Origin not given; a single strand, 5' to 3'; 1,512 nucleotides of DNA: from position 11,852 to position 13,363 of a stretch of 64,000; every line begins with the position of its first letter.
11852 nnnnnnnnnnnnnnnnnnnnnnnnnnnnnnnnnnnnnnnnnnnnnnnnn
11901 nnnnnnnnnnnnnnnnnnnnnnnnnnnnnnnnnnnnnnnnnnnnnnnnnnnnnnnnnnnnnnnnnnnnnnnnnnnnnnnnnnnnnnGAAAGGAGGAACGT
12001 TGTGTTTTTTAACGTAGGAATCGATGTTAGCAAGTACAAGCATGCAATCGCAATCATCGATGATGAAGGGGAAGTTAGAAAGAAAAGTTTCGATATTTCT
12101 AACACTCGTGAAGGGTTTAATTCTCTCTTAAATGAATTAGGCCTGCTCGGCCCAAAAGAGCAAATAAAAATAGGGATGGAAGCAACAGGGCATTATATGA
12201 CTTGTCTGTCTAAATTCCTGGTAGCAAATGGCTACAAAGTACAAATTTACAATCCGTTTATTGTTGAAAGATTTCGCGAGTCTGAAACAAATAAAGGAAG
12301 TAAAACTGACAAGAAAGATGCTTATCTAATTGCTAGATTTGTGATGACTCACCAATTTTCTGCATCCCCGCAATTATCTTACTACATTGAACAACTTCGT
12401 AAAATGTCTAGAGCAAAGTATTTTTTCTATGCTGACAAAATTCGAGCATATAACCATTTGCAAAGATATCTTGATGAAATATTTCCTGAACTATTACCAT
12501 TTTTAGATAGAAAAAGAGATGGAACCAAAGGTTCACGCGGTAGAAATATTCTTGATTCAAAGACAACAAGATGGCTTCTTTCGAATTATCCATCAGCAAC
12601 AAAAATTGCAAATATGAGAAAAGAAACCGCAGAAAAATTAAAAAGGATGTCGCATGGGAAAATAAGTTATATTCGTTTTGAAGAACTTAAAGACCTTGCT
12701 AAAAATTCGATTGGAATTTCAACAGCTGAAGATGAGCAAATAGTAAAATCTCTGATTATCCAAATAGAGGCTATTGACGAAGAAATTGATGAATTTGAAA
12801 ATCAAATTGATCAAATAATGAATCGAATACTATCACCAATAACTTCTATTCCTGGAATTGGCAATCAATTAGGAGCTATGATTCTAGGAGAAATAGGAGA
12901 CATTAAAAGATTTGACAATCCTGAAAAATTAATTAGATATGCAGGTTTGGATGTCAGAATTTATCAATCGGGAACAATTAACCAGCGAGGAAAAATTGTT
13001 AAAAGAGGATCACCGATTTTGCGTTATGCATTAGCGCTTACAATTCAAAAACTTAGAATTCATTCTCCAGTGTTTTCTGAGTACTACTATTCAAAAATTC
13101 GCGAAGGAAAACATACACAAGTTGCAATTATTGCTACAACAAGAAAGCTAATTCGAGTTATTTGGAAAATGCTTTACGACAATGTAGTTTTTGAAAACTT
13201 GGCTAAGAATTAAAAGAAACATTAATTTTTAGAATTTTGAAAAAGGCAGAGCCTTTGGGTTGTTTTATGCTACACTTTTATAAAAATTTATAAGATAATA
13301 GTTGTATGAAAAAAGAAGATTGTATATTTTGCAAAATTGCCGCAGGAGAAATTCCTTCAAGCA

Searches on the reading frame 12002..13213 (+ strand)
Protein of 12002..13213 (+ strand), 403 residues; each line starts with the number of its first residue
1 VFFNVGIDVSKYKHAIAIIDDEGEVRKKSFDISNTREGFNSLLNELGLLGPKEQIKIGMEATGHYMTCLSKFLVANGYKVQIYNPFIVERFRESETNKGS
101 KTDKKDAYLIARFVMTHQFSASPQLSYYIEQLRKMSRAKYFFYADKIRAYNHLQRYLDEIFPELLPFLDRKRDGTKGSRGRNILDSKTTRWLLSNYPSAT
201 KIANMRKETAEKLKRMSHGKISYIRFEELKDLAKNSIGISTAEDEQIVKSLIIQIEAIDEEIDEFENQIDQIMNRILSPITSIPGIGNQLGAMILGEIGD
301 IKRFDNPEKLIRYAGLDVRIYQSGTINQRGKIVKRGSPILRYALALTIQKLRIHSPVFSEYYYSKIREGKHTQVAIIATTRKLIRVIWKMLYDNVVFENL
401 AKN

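Call 20: search_protein_families(library=ncbifam, proteins=[window:12002-13213:+])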
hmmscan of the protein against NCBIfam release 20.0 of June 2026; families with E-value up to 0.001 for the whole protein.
window:12002-13213:+ (403 aa): 4 families
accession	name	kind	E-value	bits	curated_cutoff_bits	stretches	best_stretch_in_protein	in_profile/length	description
NF033542.1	transpos_IS110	equivalog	2.3e-70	237.5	140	1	5-394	2-341/343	IS110 family RNA-guided transposase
NF051857.1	transpos_IS110_2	equivalog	3.2e-30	105.5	180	1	5-392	3-392/393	IS110 family transposase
NF052498.1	TIGR_Tas_endo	equivalog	1e-08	35.4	100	1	200-318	9-110/215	TIGR-Tas system RNA-guided endonuclease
NF011121.0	PRK14552.1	equivalog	0.00036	19.7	452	1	207-303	196-288/417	C/D box methylation guide ribonucleoprotein complex aNOP56 subunit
